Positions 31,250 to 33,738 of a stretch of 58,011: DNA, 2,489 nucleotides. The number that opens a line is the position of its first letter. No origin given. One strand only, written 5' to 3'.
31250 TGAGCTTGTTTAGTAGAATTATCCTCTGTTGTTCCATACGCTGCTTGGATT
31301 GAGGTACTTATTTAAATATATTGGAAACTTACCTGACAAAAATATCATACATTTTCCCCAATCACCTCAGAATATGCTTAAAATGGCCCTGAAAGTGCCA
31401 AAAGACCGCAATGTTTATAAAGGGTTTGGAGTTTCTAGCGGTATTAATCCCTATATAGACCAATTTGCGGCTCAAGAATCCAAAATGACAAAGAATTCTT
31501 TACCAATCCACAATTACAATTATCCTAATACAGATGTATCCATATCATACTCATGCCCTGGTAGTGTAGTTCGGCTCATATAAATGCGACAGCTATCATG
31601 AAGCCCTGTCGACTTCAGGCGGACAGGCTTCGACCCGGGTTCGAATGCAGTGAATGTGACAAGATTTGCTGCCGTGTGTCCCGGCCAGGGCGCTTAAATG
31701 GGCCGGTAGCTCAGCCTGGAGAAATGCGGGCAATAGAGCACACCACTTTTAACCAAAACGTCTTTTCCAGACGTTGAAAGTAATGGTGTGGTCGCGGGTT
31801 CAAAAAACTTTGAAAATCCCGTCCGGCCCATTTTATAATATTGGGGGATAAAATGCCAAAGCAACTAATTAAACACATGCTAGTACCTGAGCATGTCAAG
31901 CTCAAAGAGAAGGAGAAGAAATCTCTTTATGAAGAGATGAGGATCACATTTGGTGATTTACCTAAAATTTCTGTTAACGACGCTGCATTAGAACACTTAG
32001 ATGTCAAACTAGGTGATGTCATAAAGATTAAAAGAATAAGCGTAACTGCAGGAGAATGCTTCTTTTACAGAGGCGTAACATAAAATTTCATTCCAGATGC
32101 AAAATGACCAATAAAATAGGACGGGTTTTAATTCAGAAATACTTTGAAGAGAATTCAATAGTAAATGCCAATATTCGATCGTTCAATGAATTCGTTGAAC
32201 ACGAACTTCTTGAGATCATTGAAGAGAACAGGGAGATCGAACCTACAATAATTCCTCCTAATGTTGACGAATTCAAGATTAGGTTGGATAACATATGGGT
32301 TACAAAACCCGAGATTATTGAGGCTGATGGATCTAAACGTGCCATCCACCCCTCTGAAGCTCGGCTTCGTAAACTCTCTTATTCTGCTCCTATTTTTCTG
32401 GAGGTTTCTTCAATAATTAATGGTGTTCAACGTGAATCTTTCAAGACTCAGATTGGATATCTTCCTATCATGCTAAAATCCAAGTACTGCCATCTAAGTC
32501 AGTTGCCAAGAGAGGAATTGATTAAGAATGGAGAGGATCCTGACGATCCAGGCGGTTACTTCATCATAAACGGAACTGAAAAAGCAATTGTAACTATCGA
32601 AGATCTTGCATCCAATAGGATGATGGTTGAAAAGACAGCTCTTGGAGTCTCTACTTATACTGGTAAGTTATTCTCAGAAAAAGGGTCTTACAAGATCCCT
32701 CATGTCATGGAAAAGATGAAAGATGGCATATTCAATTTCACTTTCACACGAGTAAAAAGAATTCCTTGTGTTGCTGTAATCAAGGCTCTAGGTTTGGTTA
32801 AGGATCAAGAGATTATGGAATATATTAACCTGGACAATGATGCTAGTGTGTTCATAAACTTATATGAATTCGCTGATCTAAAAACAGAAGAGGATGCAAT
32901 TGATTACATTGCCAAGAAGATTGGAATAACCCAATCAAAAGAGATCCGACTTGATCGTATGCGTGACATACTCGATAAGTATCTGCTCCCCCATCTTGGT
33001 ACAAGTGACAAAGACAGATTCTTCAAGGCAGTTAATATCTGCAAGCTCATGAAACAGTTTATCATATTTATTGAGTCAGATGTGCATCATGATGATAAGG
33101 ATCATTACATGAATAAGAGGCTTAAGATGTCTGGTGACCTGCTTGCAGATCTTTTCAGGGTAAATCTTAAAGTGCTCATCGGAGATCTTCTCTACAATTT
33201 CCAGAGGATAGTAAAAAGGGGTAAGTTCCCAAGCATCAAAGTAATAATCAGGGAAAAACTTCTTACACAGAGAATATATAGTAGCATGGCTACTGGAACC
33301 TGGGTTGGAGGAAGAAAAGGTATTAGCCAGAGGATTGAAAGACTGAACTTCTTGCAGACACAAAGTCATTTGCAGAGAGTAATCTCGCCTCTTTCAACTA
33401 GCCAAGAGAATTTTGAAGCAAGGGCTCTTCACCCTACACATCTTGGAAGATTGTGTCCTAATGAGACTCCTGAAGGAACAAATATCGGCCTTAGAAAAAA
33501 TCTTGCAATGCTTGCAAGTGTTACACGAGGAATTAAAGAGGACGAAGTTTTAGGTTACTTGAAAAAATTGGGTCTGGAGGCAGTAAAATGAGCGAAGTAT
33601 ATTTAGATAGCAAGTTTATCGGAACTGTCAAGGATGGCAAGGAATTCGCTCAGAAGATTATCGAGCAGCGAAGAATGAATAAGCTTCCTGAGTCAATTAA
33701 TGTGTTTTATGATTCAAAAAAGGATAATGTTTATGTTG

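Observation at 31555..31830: Two adjacent tRNA genes (Asp-GTC, Lys-TTT) each need three excisions: D-loop, 37/38 and T-loop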

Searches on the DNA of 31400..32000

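Call 4: search_rna_families(source=window, start=31400, end=32000, threshold=evalue, max_evalue=10, show_alignments=5)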
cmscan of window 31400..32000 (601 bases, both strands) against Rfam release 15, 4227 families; matches with E-value up to 10: 5.
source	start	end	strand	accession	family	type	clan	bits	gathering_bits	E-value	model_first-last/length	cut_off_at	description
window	31681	31707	+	RF03085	abiF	Gene; sRNA;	-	20.2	37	0.59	1-37/37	no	abiF RNA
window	31906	31972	+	RF00355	snoR28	Gene; snRNA; snoRNA; CD-box;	-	17.3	45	2.7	1-78/78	no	Small nucleolar RNA snoR28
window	31902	31965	-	RF01771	rnk_leader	Cis-reg; leader;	-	15.9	50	7.7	1-109/109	no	Enterobacteria rnk leader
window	31889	31970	+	RF00065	snoR9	Gene; snRNA; snoRNA; CD-box;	CL00132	13.7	90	1.2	1-128/128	no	Small nucleolar RNA snoR9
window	31418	31435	+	RF02129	GNAS-AS1_3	Gene; lncRNA;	-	11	42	9.3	1-38/38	no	GNAS antisense RNA 1 conserved region 3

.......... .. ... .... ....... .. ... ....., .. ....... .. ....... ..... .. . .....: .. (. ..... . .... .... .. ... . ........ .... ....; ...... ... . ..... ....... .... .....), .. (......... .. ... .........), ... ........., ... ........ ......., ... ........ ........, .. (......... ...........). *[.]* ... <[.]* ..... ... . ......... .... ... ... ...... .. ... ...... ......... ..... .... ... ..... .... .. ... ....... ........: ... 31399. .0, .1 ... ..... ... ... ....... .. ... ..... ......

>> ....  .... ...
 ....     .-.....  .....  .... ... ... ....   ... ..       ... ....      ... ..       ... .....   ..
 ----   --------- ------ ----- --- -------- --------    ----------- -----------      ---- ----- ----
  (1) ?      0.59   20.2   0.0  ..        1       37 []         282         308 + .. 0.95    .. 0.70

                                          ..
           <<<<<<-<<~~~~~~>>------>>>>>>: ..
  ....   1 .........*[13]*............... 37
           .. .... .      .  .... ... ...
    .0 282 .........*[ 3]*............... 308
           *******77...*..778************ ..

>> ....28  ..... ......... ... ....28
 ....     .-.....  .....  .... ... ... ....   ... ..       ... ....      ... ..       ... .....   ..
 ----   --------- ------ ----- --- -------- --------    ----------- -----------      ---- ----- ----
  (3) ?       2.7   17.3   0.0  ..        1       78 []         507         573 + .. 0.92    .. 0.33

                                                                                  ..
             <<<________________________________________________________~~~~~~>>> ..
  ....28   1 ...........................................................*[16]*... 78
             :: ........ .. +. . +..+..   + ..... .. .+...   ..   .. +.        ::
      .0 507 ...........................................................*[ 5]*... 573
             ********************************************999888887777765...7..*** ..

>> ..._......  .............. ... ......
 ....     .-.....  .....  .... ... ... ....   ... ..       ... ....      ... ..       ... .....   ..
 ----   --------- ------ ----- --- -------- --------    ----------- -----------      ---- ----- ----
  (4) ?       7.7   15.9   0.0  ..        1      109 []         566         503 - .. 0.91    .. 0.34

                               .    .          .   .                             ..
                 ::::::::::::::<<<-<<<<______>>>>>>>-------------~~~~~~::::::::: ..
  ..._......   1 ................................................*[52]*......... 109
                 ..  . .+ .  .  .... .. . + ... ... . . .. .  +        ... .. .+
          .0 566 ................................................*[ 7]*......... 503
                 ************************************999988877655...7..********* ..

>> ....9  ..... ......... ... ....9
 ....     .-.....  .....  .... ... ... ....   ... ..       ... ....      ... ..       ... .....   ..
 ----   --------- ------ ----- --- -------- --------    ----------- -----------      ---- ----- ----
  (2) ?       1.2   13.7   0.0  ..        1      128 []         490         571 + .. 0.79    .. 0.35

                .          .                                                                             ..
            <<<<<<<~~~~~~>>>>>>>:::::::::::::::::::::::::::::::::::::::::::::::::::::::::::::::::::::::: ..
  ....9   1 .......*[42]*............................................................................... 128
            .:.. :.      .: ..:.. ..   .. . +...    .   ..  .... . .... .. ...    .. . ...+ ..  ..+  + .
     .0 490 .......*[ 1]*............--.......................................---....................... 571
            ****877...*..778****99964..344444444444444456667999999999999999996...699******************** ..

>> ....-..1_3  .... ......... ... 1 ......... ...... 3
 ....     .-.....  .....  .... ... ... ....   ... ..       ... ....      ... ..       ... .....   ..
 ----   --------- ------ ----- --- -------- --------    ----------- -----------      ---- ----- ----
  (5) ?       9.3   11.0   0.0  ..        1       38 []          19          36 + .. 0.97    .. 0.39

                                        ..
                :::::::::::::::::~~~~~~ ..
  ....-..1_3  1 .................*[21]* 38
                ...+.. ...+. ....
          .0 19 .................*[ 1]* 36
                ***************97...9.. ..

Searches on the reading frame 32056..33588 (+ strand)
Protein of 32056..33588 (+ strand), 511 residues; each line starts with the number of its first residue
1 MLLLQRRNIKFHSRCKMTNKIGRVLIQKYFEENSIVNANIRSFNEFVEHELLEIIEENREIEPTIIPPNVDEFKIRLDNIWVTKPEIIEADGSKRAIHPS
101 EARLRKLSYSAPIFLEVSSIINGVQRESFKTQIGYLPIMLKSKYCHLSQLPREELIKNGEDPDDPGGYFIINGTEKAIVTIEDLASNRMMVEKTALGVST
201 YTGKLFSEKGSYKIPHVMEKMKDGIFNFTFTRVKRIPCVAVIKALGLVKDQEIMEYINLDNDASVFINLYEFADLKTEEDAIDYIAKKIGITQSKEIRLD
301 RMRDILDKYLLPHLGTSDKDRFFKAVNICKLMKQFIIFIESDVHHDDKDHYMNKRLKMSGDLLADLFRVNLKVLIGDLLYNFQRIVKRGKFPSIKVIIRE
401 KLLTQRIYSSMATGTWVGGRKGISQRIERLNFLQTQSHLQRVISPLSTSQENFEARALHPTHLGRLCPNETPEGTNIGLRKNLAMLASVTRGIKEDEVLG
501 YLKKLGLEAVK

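Call 13: find_related_loci(query=window:32056-33588:+, collection=genome_contigs, flank=3000)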
Query window:32056-33588:+ (511 aa) in genome_contigs; peptide patterns used: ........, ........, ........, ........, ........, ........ (x = any residue, [..] = any of these).
223 stretches matched a pattern; 90 encode a relative of the query (tblastn E <= 1e-3); the best 80 are kept; 80 distinct loci.
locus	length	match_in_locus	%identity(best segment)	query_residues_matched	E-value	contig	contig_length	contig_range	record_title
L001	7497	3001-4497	79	13-511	0e+0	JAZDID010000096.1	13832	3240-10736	MAG: Nanoarchaeota archaeon isolate MEGAHIT-group-0.384 k141_10246278, whole genome shotgun sequence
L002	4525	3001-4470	79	22-511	0e+0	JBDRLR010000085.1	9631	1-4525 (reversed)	MAG: Nanoarchaeota archaeon isolate MEGAHIT-group-1.787 k141_2938739, whole genome shotgun sequence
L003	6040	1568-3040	75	19-509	0e+0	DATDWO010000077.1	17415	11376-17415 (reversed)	MAG TPA_asm: Candidatus Nanoarchaeia archaeon isolate SMAG_U8113 k141_1750989, whole genome shotgun sequence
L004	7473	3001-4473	75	19-509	0e+0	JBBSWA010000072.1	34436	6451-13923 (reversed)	MAG: Nanoarchaeota archaeon isolate H51-bin340_1 H51_bin340_1_000000000072, whole genome shotgun sequence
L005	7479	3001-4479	74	19-511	0e+0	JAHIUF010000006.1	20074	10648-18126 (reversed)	MAG: Nanoarchaeota archaeon isolate MM_PC_MetaG.mb.241 MM_PC_MetaG.mb.241_k141_51302, whole genome shotgun sequence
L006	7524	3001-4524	72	4-511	0e+0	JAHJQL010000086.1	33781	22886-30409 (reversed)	MAG: Nanoarchaeota archaeon isolate OS_PC_MetaG.mb.107 OS_PC_MetaG.mb.107_k141_702057, whole genome shotgun sequence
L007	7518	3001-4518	71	7-511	0e+0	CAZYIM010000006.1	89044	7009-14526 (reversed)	MAG TPA_asm: uncultured Methanosarcinales archaeon isolate SRP077602_co2_322 genome assembly, contig: NODE_344_length_89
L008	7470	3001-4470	70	22-511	0e+0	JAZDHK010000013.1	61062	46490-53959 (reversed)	MAG: archaeon isolate MEGAHIT-group-0.318 k141_5598118, whole genome shotgun sequence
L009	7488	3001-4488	71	17-511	0e+0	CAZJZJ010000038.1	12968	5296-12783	MAG TPA_asm: uncultured Methanosarcinales archaeon isolate SRP077602_co6_417 genome assembly, contig: NODE_7521_length_1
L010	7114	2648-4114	71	23-511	0e+0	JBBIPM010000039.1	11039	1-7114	MAG: Candidatus Woesearchaeota archaeon isolate PGF172224_bin_302 NODE_2122_length_11039_cov_7.748452, whole genome shot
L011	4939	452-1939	69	16-511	0e+0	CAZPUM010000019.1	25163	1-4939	MAG TPA_asm: uncultured Methanosarcinales archaeon isolate SRP141376_co3_206 genome assembly, contig: NODE_5210_length_2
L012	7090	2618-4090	70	21-511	0e+0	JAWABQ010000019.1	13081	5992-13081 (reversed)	MAG: Candidatus Woesearchaeota archaeon isolate JZ-4_201808_bins_194 JZ-4_201808_bins_194_scaffold_19, whole genome shot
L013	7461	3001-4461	70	25-510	0e+0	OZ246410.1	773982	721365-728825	MAG: uncultured Methanosarcinales archaeon isolate SRP193066_co2_46 genome assembly, chromosome: 1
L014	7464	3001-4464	70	25-511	0e+0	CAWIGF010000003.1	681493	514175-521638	MAG: uncultured Candidatus Woesearchaeota archaeon isolate MFD03726.bin.1.7 genome assembly, contig: contig_99960, whole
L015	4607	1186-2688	68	10-510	0e+0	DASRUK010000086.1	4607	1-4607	MAG TPA_asm: Candidatus Nanoarchaeia archaeon isolate SMAG_U8018 k141_904646, whole genome shotgun sequence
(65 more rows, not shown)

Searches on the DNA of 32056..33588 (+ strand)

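Call 41: search_rna_families(sources=[L028, L041, L043, L002, L076, L001, L007], threshold=gathering)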
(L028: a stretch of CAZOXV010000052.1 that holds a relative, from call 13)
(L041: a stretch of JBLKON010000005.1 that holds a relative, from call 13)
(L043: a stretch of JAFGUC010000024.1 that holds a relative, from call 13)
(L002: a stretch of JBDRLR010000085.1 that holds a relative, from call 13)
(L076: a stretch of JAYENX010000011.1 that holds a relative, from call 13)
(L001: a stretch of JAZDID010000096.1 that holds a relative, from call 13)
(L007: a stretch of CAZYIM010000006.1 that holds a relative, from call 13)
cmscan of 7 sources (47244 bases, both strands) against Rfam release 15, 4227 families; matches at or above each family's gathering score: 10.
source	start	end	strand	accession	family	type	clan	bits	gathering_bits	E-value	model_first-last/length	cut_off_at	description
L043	2594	2667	+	RF00005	tRNA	Gene; tRNA;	CL00001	74.5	29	1.4e-14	1-71/71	no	tRNA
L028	2546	2619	+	RF00005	tRNA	Gene; tRNA;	CL00001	70.6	29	1.6e-13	1-71/71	no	tRNA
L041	2682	2755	+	RF00005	tRNA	Gene; tRNA;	CL00001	69.7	29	2.8e-13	1-71/71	no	tRNA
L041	2602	2676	+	RF00005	tRNA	Gene; tRNA;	CL00001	57.7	29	5.7e-10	1-71/71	no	tRNA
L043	2510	2584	+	RF00005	tRNA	Gene; tRNA;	CL00001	56.4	29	1.2e-09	1-71/71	no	tRNA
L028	2450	2524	+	RF00005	tRNA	Gene; tRNA;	CL00001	56.2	29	1.5e-09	1-71/71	no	tRNA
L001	2603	2743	+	RF00005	tRNA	Gene; tRNA;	CL00001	56.2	29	1.4e-09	1-71/71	no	tRNA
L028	2059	2187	+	RF00005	tRNA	Gene; tRNA;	CL00001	52.2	29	1.8e-08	1-71/71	no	tRNA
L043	2378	2506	+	RF00005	tRNA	Gene; tRNA;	CL00001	50.4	29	5.6e-08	1-71/71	no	tRNA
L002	2646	2706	+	RF00005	tRNA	Gene; tRNA;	CL00001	34.8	29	0.0011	1-71/71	no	tRNA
